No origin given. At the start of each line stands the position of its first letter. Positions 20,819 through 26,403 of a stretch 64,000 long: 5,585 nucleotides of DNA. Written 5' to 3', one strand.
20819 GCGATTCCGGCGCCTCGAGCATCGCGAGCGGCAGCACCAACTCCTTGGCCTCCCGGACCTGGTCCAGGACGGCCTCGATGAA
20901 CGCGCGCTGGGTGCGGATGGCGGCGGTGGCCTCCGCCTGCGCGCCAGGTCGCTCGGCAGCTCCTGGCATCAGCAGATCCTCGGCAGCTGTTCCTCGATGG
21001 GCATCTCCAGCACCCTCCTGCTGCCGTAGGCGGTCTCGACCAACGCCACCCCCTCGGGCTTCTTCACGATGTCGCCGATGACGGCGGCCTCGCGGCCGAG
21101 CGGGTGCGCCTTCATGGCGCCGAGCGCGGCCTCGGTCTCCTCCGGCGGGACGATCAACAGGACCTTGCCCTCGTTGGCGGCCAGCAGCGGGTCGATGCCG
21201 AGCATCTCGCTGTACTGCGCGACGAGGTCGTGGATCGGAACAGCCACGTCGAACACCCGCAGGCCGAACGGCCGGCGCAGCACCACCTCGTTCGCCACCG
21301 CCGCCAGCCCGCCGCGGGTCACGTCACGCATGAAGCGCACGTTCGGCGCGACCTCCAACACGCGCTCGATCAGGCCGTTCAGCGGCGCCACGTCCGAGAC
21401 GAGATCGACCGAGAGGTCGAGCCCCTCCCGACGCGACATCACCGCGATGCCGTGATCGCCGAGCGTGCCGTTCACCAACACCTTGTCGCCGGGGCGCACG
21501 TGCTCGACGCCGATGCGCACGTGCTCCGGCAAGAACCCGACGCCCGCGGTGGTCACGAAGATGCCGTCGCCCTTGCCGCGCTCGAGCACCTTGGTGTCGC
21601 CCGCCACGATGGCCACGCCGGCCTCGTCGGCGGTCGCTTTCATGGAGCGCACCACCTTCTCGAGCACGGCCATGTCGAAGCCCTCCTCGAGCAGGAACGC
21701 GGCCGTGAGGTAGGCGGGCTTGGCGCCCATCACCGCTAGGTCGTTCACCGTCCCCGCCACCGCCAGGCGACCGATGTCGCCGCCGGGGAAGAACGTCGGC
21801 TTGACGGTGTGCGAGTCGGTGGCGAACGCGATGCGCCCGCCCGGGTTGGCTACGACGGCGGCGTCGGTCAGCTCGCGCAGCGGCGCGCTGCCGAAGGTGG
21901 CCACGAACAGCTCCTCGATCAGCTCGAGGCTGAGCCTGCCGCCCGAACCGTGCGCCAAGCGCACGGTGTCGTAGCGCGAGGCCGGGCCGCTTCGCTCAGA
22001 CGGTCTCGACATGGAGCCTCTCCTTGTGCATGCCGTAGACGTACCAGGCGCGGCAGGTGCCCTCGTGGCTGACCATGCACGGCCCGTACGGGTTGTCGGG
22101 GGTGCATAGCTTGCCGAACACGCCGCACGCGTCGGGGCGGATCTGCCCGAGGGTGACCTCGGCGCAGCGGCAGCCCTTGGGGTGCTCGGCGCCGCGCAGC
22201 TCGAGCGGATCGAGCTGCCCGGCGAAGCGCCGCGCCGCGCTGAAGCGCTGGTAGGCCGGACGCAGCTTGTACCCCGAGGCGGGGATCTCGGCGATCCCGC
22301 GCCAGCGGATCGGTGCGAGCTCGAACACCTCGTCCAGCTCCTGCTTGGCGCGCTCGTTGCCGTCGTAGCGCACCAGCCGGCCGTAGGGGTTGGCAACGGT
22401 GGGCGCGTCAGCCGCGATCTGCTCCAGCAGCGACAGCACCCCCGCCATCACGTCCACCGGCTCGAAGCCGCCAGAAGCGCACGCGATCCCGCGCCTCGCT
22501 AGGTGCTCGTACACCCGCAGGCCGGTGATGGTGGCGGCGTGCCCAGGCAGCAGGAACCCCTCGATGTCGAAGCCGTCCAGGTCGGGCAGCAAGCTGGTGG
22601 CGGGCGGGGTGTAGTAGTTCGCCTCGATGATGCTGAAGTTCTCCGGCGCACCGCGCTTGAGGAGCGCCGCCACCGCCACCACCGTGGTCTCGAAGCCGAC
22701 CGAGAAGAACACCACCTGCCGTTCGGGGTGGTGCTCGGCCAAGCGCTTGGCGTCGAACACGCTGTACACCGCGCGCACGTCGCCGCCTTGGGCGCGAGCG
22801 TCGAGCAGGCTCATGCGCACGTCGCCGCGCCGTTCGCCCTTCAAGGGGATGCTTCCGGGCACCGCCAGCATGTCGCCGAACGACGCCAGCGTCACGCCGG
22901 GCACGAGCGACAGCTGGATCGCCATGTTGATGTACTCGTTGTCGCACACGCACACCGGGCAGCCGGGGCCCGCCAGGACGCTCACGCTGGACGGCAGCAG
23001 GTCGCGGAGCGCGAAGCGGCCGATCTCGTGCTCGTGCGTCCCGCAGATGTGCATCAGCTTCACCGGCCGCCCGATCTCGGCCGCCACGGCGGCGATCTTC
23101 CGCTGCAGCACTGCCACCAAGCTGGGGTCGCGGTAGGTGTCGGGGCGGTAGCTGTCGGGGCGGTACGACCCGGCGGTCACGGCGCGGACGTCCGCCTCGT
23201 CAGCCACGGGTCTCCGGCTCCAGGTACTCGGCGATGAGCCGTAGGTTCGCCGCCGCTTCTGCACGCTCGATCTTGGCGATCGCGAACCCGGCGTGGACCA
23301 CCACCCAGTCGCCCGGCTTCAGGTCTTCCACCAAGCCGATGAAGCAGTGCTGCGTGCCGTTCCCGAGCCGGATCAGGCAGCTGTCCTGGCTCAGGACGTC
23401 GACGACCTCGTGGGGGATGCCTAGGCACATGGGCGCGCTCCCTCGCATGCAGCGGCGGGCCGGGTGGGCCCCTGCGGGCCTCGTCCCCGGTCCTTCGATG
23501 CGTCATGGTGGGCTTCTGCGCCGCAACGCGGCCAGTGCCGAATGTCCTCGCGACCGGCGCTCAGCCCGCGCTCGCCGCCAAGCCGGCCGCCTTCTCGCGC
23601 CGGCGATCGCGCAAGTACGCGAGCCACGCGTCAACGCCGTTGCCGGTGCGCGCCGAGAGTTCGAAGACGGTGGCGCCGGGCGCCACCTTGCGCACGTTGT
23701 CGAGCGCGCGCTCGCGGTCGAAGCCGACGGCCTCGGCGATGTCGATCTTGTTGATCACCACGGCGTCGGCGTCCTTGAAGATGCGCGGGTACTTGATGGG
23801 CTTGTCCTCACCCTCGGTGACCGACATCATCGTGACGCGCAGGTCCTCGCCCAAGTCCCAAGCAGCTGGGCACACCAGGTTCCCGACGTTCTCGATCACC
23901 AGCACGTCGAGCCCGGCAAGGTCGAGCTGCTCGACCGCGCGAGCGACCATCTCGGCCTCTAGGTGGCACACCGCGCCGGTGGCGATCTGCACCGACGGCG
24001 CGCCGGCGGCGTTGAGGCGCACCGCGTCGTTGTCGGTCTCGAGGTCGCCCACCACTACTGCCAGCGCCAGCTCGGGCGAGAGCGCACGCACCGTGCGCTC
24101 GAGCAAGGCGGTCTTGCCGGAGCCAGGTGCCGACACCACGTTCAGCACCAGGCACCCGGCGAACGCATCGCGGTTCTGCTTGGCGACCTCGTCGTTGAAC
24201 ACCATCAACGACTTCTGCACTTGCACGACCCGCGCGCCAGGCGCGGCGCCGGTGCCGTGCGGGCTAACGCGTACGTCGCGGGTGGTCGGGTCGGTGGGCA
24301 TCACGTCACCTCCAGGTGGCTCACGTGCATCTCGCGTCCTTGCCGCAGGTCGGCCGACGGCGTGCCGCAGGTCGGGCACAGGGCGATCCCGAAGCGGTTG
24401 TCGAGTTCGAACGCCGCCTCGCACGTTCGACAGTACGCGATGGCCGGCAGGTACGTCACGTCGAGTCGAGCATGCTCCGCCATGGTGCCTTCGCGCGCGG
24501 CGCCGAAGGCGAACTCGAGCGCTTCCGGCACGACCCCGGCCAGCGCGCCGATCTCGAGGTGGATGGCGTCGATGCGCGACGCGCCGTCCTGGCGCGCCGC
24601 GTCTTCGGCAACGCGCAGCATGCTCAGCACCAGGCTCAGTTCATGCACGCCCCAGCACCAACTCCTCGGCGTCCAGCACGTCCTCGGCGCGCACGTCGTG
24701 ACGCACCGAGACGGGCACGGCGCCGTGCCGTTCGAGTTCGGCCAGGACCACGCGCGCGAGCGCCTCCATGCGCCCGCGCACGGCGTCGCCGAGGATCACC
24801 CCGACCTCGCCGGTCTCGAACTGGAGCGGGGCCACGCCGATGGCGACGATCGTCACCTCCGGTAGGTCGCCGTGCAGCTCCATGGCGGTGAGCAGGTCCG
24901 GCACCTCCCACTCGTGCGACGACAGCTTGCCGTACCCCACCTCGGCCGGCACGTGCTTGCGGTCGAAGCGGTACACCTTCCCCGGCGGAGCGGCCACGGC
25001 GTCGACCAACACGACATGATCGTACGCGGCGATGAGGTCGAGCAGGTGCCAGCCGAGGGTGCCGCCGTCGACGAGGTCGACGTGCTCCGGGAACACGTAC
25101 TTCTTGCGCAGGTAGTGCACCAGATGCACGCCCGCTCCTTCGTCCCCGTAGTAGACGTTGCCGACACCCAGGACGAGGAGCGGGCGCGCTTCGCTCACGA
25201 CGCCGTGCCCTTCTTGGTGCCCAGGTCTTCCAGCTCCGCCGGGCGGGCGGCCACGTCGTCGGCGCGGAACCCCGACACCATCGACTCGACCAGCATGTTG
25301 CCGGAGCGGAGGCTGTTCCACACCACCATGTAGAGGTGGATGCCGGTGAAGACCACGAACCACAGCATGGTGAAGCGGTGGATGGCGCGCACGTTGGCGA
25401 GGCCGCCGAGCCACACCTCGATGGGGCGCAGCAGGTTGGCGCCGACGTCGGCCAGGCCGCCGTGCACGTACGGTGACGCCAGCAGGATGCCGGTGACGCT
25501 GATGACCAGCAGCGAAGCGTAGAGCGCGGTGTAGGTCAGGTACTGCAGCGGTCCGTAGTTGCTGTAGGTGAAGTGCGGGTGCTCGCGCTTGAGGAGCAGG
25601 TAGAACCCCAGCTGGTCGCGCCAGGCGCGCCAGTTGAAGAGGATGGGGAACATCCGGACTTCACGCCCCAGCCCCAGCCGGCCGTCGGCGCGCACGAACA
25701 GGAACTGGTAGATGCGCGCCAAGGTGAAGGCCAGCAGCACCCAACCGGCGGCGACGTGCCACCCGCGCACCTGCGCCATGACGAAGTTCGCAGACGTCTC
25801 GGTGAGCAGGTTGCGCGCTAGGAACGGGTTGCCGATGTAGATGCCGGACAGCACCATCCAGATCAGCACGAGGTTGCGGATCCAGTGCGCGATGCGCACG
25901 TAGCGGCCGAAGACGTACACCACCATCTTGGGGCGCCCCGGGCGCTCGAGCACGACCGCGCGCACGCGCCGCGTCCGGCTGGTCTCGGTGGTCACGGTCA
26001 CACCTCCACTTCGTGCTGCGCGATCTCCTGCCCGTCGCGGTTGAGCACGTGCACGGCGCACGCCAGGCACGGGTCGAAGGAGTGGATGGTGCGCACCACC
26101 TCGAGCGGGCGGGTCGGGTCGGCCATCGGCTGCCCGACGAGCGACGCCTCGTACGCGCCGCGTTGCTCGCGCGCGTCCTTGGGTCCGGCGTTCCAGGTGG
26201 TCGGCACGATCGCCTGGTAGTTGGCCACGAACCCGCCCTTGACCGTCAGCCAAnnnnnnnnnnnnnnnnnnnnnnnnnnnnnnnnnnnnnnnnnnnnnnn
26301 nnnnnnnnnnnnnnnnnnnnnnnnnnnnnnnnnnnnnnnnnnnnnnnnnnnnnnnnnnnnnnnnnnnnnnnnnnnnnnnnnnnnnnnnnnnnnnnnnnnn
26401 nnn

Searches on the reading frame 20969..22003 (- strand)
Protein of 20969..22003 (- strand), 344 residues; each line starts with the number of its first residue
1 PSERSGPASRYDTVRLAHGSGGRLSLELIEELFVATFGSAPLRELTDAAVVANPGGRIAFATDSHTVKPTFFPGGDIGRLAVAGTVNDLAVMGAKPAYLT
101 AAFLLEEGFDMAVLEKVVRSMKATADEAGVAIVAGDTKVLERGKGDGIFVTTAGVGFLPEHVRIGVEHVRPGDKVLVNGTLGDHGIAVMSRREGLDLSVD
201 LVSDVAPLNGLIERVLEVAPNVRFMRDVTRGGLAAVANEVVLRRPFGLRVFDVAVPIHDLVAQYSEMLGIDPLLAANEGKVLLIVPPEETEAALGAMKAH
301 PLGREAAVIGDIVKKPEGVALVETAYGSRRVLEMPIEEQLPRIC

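Call 54: search_protein_families(library=pfam, proteins=[window:20969-22003:-])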
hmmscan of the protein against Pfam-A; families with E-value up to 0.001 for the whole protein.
window:20969-22003:- (344 aa): 2 families
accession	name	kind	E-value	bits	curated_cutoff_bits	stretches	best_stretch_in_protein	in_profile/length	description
PF02769.27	AIRS_C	-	6.5e-26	91.8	23.1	1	170-320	1-153/156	AIR synthase related protein, C-terminal domain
PF00586.29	AIRS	-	5.4e-25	88.4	24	1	47-157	3-111/112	AIR synthase related protein, N-terminal domain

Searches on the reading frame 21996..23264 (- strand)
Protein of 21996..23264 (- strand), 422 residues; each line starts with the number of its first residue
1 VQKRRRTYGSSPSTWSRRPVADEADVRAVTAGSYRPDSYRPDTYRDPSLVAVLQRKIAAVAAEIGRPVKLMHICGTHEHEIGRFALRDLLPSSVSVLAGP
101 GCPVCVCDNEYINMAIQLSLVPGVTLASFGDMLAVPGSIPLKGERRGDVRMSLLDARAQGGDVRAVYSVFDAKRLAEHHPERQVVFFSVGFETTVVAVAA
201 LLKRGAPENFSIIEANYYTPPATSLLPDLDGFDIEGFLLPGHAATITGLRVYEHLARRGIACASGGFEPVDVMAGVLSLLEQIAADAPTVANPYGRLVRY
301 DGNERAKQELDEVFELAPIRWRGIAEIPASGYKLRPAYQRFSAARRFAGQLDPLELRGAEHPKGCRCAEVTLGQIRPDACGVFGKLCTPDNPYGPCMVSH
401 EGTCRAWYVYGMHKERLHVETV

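Call 5: search_protein_families(library=pfam, proteins=[window:21996-23264:-])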
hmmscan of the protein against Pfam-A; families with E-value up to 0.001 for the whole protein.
window:21996-23264:- (422 aa): 1 family
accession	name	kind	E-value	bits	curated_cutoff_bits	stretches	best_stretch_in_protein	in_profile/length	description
PF01924.21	HypD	-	1.1e-118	396.8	25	1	52-411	5-351/351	Hydrogenase formation hypA family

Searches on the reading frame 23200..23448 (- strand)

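Call 5: search_protein_families(library=pfam, proteins=[window:23200-23448:-])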
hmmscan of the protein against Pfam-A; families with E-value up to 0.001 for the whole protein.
window:23200-23448:- (82 aa): 1 family
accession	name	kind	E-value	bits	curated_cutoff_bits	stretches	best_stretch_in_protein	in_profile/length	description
PF01455.23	HupF_HypC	-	1.8e-19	70.1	28.5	1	7-71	1-64/65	HupF/HypC family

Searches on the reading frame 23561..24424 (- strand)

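Call 5: search_protein_families(library=pfam, proteins=[window:23561-24424:-])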
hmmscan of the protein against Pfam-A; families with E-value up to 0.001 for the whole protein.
window:23561-24424:- (287 aa): 3 families
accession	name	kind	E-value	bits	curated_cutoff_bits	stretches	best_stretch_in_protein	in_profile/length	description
PF02492.25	cobW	-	1.9e-24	86.7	20.7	1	93-254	2-179/180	CobW/HypB/UreG, nucleotide-binding domain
PF03205.20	MobB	-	0.00028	21.2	26.6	0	93-161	1-76/133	Molybdopterin guanine dinucleotide synthesis protein B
PF03308.22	MeaB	-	0.00069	19.1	23.1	0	161-274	115-234/273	Methylmalonyl Co-A mutase-associated GTPase MeaB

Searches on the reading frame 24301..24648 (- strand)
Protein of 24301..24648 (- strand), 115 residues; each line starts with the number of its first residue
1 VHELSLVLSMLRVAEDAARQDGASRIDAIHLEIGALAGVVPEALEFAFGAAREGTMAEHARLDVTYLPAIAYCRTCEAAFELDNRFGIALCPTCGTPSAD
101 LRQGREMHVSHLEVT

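Call 5: search_protein_families(library=pfam, proteins=[window:24301-24648:-])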
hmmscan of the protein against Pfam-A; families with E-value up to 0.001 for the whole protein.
window:24301-24648:- (115 aa): 1 family
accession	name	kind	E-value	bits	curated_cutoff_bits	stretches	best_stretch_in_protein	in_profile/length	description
PF01155.25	HypA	-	9.7e-33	113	28.9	1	1-114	1-112/112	Hydrogenase/urease nickel incorporation, metallochaperone, hypA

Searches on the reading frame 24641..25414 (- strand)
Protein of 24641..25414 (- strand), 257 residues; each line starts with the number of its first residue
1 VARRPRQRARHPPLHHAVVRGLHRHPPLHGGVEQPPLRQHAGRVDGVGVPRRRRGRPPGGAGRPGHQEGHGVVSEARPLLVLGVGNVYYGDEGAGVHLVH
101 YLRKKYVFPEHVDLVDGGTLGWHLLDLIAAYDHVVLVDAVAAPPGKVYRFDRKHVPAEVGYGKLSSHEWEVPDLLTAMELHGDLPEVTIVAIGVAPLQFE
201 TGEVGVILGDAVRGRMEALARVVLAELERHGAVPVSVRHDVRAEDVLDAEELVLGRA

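Call 5: search_protein_families(library=pfam, proteins=[window:24641-25414:-])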
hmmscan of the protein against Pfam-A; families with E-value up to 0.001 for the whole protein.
window:24641-25414:- (257 aa): 1 family
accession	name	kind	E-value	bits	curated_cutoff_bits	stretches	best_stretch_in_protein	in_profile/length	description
PF01750.23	HycI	-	1.9e-24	86.4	23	1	96-225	1-129/130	Hydrogenase maturation protease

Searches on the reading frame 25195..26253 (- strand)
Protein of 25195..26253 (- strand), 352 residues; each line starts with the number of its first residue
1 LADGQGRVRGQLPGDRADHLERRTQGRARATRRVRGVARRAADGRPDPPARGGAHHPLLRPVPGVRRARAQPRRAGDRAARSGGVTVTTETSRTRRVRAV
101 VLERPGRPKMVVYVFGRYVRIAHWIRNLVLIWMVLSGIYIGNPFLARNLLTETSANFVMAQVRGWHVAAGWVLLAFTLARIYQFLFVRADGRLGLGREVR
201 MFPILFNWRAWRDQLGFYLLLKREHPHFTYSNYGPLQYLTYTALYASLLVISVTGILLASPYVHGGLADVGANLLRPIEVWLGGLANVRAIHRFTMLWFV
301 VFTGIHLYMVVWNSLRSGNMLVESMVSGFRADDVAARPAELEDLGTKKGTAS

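Call 5: search_protein_families(library=pfam, proteins=[window:25195-26253:-])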
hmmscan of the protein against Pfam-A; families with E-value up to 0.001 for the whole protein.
window:25195-26253:- (352 aa): 2 families
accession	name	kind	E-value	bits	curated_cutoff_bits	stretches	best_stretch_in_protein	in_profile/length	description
PF01292.26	Ni_hydr_CYTB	-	5.3e-25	88.7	30.1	1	115-328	2-179/179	Prokaryotic cytochrome b561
PF14358.11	DUF4405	-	1.3e-05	26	26.7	1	240-309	2-64/66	Domain of unknown function (DUF4405)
